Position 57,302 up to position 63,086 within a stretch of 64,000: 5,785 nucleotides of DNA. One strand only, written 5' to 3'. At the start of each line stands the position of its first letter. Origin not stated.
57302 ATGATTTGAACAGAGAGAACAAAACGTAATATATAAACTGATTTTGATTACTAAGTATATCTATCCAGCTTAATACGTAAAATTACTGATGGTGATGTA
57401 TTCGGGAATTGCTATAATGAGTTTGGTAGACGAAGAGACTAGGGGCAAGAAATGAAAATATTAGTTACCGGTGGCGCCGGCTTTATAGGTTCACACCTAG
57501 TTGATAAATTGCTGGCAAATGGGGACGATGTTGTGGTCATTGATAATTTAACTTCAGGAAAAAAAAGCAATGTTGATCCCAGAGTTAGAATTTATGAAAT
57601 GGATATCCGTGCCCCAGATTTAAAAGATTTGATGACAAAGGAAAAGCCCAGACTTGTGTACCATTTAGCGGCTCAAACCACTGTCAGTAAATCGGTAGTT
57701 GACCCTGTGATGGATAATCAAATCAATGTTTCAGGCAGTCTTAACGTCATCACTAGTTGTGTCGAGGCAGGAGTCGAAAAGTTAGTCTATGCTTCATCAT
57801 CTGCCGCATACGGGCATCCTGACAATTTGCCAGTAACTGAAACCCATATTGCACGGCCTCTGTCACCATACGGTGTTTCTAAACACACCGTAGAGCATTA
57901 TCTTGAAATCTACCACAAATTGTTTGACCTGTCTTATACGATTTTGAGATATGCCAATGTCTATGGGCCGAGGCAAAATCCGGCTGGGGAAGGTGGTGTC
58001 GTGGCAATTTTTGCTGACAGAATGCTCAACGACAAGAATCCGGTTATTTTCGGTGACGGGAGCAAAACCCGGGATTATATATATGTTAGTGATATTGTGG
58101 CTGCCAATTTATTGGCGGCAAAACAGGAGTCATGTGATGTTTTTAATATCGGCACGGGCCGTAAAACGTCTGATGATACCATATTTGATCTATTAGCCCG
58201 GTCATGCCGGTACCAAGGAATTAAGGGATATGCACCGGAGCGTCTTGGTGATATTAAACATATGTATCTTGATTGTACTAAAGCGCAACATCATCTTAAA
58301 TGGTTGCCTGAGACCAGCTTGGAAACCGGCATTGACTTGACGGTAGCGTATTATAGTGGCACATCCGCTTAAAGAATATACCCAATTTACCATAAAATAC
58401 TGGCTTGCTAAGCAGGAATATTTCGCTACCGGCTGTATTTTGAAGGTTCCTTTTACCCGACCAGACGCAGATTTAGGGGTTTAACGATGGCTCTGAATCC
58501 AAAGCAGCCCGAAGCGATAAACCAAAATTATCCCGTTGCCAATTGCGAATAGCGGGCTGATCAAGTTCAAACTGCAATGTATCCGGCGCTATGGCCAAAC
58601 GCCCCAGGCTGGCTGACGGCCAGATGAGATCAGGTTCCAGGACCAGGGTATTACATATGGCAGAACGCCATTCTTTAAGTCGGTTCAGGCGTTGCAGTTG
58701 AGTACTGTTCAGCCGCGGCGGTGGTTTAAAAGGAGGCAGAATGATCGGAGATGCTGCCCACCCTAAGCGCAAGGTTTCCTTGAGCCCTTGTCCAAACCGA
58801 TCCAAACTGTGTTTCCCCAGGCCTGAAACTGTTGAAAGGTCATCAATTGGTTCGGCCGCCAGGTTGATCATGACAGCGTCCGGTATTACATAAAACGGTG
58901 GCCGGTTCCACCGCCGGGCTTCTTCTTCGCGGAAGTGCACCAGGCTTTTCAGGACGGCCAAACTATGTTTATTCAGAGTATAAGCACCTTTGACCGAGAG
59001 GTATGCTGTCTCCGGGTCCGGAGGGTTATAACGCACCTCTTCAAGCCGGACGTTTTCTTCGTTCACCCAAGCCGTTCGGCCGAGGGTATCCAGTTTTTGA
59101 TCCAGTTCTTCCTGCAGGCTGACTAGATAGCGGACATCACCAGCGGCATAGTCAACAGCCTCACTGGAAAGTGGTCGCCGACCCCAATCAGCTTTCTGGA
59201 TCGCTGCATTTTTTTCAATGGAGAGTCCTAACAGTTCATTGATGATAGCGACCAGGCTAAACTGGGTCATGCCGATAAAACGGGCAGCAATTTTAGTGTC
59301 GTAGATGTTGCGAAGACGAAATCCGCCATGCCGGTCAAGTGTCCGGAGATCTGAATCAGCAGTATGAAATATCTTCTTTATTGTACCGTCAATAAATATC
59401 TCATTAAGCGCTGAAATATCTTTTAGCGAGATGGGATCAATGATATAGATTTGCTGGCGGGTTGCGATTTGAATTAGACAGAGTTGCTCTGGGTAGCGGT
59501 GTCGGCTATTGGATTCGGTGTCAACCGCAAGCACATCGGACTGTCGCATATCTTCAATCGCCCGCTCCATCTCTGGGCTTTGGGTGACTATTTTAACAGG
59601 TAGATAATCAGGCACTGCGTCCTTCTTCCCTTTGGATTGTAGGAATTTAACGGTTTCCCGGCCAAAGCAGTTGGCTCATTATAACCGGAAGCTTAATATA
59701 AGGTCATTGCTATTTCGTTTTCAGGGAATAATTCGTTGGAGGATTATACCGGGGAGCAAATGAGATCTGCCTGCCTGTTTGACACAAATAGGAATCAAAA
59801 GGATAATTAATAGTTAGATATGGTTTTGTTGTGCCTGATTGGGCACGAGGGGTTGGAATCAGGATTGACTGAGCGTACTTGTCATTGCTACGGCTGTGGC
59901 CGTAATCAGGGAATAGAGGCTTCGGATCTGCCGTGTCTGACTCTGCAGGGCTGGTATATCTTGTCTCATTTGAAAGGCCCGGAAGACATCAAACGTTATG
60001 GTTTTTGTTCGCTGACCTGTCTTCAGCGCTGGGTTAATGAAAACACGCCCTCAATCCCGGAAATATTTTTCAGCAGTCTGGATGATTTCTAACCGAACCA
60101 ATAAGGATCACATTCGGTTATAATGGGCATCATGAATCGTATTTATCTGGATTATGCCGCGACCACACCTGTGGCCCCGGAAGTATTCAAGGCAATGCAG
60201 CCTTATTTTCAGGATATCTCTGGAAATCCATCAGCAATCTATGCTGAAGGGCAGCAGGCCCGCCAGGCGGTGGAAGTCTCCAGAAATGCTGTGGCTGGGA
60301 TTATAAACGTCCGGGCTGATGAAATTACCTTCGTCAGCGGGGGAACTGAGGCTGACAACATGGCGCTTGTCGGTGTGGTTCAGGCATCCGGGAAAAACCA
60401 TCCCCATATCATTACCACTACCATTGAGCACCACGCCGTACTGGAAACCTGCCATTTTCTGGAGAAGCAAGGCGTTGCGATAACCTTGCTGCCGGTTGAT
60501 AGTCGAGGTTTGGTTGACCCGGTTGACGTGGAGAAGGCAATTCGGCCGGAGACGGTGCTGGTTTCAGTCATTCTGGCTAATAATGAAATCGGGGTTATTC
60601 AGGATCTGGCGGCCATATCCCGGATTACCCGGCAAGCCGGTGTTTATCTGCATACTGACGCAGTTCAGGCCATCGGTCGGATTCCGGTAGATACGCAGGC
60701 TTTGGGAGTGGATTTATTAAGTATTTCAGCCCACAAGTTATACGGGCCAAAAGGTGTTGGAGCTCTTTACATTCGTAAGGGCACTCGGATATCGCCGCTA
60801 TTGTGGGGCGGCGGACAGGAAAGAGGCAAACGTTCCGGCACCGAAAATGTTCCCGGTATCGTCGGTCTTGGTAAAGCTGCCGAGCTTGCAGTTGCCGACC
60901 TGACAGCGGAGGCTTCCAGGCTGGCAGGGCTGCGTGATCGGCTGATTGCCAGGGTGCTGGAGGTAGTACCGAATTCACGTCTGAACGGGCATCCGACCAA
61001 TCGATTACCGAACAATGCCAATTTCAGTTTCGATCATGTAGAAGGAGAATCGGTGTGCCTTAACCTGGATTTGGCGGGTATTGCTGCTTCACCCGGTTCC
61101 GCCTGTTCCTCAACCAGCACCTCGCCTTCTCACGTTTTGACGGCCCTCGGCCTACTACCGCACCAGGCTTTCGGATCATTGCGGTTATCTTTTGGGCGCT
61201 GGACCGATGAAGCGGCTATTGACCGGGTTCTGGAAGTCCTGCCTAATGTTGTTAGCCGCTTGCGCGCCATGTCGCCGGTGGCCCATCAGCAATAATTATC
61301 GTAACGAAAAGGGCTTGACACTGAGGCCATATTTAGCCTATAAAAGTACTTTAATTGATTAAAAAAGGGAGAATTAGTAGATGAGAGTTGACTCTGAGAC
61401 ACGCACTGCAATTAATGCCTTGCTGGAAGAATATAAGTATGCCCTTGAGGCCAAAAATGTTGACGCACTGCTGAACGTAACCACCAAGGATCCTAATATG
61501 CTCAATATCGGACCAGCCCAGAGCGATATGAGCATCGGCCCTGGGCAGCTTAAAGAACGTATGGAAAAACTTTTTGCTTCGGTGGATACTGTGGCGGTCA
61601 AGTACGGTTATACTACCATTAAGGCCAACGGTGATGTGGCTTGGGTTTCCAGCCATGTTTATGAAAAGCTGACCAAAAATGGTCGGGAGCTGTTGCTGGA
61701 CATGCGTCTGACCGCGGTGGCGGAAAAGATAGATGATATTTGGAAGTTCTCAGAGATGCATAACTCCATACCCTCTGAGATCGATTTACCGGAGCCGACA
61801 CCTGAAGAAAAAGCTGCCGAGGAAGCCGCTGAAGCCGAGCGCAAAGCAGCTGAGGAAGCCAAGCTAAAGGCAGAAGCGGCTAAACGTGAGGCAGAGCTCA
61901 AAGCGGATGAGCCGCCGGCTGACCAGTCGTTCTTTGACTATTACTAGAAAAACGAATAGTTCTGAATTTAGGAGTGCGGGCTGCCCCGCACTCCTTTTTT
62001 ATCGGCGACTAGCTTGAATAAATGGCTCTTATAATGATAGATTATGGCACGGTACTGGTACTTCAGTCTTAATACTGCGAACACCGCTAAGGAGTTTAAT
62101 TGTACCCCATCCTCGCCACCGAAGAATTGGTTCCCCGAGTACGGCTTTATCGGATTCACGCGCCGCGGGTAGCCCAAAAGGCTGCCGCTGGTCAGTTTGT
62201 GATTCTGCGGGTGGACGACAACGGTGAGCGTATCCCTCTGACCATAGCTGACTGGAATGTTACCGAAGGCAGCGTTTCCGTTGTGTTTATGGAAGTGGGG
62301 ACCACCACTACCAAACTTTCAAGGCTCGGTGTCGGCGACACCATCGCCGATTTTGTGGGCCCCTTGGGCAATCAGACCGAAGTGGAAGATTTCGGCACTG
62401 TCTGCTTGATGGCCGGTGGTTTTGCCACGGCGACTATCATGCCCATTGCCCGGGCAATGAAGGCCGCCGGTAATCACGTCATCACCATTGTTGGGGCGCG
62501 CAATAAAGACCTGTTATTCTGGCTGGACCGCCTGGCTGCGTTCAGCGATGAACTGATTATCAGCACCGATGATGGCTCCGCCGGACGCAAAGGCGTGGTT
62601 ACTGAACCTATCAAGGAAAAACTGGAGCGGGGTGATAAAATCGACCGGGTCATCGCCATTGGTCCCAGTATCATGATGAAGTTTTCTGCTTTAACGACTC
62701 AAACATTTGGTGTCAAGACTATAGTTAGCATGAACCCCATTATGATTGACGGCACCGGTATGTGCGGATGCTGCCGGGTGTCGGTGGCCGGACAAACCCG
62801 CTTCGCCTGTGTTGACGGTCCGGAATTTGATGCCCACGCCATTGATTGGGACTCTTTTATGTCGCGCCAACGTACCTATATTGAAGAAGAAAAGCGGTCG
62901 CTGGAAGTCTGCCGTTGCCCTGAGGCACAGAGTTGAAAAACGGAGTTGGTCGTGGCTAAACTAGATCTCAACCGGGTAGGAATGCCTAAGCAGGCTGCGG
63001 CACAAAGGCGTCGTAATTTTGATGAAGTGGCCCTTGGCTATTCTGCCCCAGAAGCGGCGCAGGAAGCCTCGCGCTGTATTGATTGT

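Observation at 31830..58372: Pel/GAG-like surface-polysaccharide locus built around a pelF-pelG pair but lacking every other Pel component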

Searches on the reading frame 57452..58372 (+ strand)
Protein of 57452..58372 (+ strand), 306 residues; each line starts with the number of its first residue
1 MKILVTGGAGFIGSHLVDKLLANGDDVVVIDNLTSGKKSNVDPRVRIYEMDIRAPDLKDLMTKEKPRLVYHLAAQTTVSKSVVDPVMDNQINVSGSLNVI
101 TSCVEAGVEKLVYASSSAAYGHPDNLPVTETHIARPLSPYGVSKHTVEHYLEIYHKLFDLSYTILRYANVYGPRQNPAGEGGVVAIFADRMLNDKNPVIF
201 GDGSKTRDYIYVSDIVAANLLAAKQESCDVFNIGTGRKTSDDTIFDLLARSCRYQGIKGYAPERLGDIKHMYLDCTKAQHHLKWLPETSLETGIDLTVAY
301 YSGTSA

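Call 4: search_protein_families(library=pfam, proteins=[window:57452-58372:+], max_evalue=0.01)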
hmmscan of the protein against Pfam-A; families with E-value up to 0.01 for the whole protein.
window:57452-58372:+ (306 aa): 9 families
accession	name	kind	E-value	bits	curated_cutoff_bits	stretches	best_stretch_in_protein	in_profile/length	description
PF01370.27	Epimerase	-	2.5e-64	217.4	20.9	1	3-234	1-240/240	NAD dependent epimerase/dehydratase family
PF16363.11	GDP_Man_Dehyd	-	2e-56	192.3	27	1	4-295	1-330/332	GDP-mannose 4,6 dehydratase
PF01073.25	3Beta_HSD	-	5.3e-21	75.3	22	1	4-225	1-231/280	3-beta hydroxysteroid dehydrogenase/isomerase family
PF04321.23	RmlD_sub_bind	-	4.1e-19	69.2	27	1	1-176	1-157/287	RmlD substrate binding domain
PF02719.21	Polysacc_synt_2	-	8.6e-16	58.4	20.2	1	3-237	1-232/293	Polysaccharide biosynthesis protein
PF07993.18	NAD_binding_4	-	7.1e-11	42.2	20.1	2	63-176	86-210/258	Male sterility protein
PF13460.12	NAD_binding_10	-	2.3e-10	41.1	27.2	1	7-170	1-146/184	NAD(P)H-binding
PF03435.24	Sacchrp_dh_NADP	-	0.00093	20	25.1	1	8-84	5-86/129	Saccharopine dehydrogenase NADP binding domain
PF05368.20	NmrA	-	0.0028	17.7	27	1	2-157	4-140/298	NmrA-like family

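Call 41: search_protein_families(library=ncbifam, proteins=[window:57452-58372:+], max_evalue=0.00001)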
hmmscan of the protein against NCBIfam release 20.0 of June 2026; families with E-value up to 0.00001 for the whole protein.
window:57452-58372:+ (306 aa): 28 families (the best 25 are shown)
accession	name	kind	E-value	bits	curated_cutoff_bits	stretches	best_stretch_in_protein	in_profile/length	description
TIGR01179.1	galE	equivalog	2.2e-55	187.8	262.3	1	2-292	1-316/332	UDP-glucose 4-epimerase GalE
NF011728.1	PRK15181.1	equivalog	7.4e-47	160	760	1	3-301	18-337/348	Vi polysaccharide biosynthesis UDP-N-acetylglucosaminuronic acid C-4 epimerase TviC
TIGR01181.1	dTDP_gluc_dehyt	equivalog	3.3e-46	157.9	365.1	1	2-303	1-313/321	dTDP-glucose 4,6-dehydratase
TIGR02197.1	heptose_epim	equivalog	6.4e-43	147.1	274.6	1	3-295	1-307/316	ADP-glyceromanno-heptose 6-epimerase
TIGR04180.1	EDH_00030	hypoth_equivalog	1.4e-40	139.2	475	1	3-251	1-255/297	NAD-dependent 4,6-dehydratase LegB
NF007956.0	PRK10675.1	subfamily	1.3e-38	133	394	1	1-294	1-322/338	UDP-glucose 4-epimerase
NF008360.0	PRK11150.1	equivalog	2.6e-32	112.3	452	1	3-247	2-249/310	ADP-glyceromanno-heptose 6-epimerase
NF007490.0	PRK10084.1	subfamily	7.4e-30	104.1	649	1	1-301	1-334/361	dTDP-glucose 4,6-dehydratase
NF007582.0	PRK10217.1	equivalog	1.7e-25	89.9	698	1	2-302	3-332/355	dTDP-glucose 4,6-dehydratase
NF043036.1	ErythonDh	equivalog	6.7e-22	78.1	325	1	1-154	1-163/321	D-erythronate dehydrogenase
TIGR02622.1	CDP_4_6_dhtase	equivalog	1.6e-19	70.2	278.45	1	2-158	6-172/352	CDP-glucose 4,6-dehydratase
TIGR03466.1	HpnA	hypoth_equivalog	9e-19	67.5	367.65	1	1-174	1-174/327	hopanoid-associated sugar epimerase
NF047922.1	GDPFucSynFcl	equivalog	2.9e-17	63.1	500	1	2-301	4-301/308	GDP-L-fucose synthase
NF008872.0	PRK11908.1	equivalog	7.2e-16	58.2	294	1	1-238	2-256/349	bifunctional UDP-4-keto-pentose/UDP-xylose synthase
TIGR01214.1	rmlD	equivalog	8.7e-16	57.8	224.05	1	2-174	1-154/285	dTDP-4-dehydrorhamnose reductase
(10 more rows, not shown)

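Call 49: search_solved_structures(query=window:57452-58372:+, max_evalue=1e-20, show_alignments=0)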
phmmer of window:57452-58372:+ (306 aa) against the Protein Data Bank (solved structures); distinct sequences matched with E-value up to 1e-20: 76 (the best 60 are shown).
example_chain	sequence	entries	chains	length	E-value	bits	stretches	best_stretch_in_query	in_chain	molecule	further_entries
4zrm_A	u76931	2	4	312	7.6e-89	301.2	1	1-304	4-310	UDP-glucose 4-epimerase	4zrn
7ys8_A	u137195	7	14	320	1.8e-66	227.8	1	1-301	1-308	UDP-glucose 4-epimerase | UDP-glucose 4-epimerase along with EC 5.1.3.2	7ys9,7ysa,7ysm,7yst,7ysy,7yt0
2p5u_A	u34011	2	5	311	3.8e-66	226.7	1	1-303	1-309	UDP-glucose 4-epimerase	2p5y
6dnt_A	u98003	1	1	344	2.5e-58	201.1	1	3-279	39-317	NAD-dependent epimerase/dehydratase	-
6wjb_A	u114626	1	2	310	3.5e-49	171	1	2-294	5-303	NAD-dependent epimerase/dehydratase family protein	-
6wj9_A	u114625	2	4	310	3.3e-48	167.8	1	2-294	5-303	NAD-dependent epimerase/dehydratase family protein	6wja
10ke_A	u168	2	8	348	1.4e-47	165.8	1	2-302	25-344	Capsular polysaccharide biosynthesis protein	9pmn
3ru9_A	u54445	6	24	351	2.9e-46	161.5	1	4-301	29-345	WbgU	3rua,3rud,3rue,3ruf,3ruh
3ru7_A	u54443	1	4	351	2.9e-46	161.4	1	4-301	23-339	WbgU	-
3lu1_A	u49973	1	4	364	3.3e-46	161.3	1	4-301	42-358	WbgU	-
3ruc_A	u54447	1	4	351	7.1e-45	156.9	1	4-301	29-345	WbgU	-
1sb8_A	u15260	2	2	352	1.9e-44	155.5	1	4-301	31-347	wbpP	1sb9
3icp_A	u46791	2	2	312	5.4e-41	144.1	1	1-287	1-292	NAD-dependent epimerase/dehydratase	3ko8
3ehe_A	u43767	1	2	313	1.9e-40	142.4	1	3-297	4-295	UDP-glucose 4-epimerase (GalE-1)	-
6zl6_A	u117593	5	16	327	1.7e-39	139.2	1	1-300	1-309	Epimerase domain-containing protein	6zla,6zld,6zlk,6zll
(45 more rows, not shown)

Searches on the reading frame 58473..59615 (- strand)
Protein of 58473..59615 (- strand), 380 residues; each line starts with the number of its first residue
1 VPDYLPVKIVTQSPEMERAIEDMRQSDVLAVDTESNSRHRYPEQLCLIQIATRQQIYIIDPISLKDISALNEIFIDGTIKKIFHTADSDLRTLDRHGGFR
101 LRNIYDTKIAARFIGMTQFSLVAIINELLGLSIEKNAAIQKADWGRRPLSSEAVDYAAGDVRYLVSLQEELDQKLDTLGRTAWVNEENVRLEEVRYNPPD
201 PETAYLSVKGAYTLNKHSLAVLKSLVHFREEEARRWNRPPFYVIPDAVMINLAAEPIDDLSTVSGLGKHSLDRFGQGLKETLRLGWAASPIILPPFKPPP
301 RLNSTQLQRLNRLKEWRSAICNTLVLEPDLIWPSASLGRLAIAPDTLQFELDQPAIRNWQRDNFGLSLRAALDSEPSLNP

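Call 4: search_protein_families(library=pfam, proteins=[window:58473-59615:-], max_evalue=0.01)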
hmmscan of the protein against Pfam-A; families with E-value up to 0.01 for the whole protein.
window:58473-59615:- (380 aa): 2 families
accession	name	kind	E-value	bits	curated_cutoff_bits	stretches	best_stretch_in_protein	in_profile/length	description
PF01612.26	DNA_pol_A_exo1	-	1.4e-42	145.8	23.6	1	8-175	2-172/173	3'-5' exonuclease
PF00570.28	HRDC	-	1.8e-13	50.7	23.8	1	219-278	2-64/68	HRDC domain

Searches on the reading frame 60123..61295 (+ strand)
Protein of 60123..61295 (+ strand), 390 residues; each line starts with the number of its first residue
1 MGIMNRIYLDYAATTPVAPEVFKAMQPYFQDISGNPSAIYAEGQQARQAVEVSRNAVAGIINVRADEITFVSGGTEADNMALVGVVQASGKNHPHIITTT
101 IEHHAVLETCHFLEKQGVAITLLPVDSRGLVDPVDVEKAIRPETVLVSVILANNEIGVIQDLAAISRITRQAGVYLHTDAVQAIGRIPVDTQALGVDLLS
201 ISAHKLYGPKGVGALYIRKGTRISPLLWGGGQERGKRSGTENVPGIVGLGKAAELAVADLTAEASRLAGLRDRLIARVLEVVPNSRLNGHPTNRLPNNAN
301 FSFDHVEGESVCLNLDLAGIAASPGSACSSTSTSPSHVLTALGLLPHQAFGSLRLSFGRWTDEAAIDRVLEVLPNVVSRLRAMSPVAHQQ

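Call 4: search_protein_families(library=pfam, proteins=[window:60123-61295:+], max_evalue=0.01)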
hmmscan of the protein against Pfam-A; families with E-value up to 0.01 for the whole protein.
window:60123-61295:+ (390 aa): 4 families
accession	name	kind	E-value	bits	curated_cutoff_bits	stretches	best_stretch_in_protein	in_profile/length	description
PF00266.25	Aminotran_5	-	3.4e-84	283.4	21.5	1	7-369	1-371/371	Aminotransferase class-V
PF01041.23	DegT_DnrJ_EryC1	-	1.2e-07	31.7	19.8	1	69-185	43-151/360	DegT/DnrJ/EryC1/StrS aminotransferase family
PF01212.27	Beta_elim_lyase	-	2.1e-06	27.7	27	1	65-204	47-198/288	Beta-eliminating lyase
PF01053.26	Cys_Met_Meta_PP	-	0.0013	17.8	27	1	66-205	68-198/381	Cys/Met metabolism PLP-dependent enzyme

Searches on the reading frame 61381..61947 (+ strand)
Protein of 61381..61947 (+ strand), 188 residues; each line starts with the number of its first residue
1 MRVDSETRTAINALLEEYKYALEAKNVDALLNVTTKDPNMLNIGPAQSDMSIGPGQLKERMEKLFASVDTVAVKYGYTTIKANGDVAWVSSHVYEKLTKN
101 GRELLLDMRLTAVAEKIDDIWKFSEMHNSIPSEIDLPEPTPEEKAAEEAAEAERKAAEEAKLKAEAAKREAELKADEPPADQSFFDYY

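Call 32: search_protein_families(library=pfam, proteins=[window:61381-61947:+], max_evalue=0.01)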
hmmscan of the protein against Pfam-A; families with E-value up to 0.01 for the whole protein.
window:61381-61947:+ (188 aa): 3 families
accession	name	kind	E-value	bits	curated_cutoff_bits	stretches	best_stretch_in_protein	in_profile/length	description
PF13474.12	SnoaL_3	-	1.4e-14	54.9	22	1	11-131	1-119/121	SnoaL-like domain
PF14534.12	DUF4440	-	9.1e-05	23.3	25.2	1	11-122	1-106/107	Domain of unknown function (DUF4440)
PF13577.12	SnoaL_4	-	0.002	18.6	24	1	5-127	3-126/126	SnoaL-like domain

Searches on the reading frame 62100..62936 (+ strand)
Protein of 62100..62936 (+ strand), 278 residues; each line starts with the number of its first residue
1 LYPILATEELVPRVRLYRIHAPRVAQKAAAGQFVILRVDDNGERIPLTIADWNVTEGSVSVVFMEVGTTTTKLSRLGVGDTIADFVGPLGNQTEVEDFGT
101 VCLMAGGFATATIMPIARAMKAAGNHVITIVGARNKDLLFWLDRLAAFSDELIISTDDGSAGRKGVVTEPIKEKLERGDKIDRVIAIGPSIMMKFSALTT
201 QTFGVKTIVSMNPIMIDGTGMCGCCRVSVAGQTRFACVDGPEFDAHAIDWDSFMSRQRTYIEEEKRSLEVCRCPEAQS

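Call 4: search_protein_families(library=pfam, proteins=[window:62100-62936:+], max_evalue=0.01)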
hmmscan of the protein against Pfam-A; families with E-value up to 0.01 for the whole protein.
window:62100-62936:+ (278 aa): 2 families
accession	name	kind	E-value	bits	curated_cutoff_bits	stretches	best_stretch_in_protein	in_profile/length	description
PF10418.14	DHODB_Fe-S_bind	-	1e-12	48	23.9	1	212-248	1-40/41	Iron-sulfur cluster binding domain of dihydroorotate dehydrogenase B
PF00970.30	FAD_binding_6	-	0.0039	17.9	21.1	0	6-91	6-96/99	Oxidoreductase FAD-binding domain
